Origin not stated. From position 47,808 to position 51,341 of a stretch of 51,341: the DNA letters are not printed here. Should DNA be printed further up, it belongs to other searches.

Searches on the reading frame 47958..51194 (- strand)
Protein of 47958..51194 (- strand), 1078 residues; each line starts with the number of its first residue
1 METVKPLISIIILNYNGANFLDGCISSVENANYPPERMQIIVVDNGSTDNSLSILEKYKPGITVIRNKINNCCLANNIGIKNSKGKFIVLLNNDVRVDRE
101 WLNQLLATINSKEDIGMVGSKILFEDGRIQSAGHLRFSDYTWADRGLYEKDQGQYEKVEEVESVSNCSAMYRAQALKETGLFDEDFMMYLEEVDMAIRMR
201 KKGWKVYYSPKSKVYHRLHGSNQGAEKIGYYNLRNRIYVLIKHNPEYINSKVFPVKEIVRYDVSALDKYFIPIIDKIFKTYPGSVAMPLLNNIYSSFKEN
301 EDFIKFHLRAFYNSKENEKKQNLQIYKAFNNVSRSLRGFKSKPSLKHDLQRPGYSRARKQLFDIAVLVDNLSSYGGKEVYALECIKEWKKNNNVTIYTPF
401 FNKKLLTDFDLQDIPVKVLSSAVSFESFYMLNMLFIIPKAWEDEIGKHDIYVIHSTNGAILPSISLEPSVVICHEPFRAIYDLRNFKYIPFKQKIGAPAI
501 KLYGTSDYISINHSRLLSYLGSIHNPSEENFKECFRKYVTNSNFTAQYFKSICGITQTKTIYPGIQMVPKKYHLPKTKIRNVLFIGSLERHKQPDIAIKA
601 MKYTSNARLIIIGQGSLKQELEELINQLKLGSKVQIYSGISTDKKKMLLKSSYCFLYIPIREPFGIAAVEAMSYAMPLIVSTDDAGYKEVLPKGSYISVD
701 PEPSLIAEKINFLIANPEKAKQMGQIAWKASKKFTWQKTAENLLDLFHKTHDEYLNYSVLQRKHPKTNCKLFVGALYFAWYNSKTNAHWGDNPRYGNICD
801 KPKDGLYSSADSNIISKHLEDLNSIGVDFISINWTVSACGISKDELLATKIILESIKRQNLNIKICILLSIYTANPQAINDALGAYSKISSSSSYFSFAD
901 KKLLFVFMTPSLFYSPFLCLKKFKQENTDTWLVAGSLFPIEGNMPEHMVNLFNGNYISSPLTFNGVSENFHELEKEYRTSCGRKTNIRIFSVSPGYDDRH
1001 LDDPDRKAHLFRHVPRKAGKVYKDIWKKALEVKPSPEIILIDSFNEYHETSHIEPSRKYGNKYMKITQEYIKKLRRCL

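Call 61: search_protein_families(library=pfam, proteins=[window:47958-51194:-], max_evalue=0.00001)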
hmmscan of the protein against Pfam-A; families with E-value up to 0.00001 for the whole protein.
window:47958-51194:- (1078 aa): 9 families
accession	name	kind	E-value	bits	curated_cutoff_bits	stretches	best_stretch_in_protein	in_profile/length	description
PF00534.26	Glycos_transf_1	-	1.5e-29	103.2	26.4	1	577-727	13-169/172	Glycosyl transferases group 1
PF00535.33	Glycos_transf_2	-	3.4e-26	92.6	23.3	1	9-178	1-166/168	Glycosyl transferase family 2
PF13692.12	Glyco_trans_1_4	-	1.7e-15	58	27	1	581-716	3-142/142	Glycosyl transferases group 1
PF16317.11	Glyco_hydro_99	-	5.8e-15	55.7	33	1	802-1056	60-307/341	Glycosyl hydrolase family 99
PF13641.12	Glyco_tranf_2_3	-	4.1e-10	40.5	27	1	8-217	3-212/230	Glycosyltransferase like family 2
PF13712.12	Glyco_tranf_2_5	-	1.4e-07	31.9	27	1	50-214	20-185/210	Glycosyltransferase like family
PF20706.3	GT4-conflict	-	3.9e-07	29.8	26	1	557-743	173-385/385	Family 4 Glycosyltransferase in conflict systems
PF13632.12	Glyco_trans_2_3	-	1e-06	29.2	27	1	87-216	1-123/198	Glycosyl transferase family group 2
PF14307.12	Glyco_tran_WbsX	-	6e-06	26.4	25.1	0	965-1066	250-349/350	Glycosyltransferase WbsX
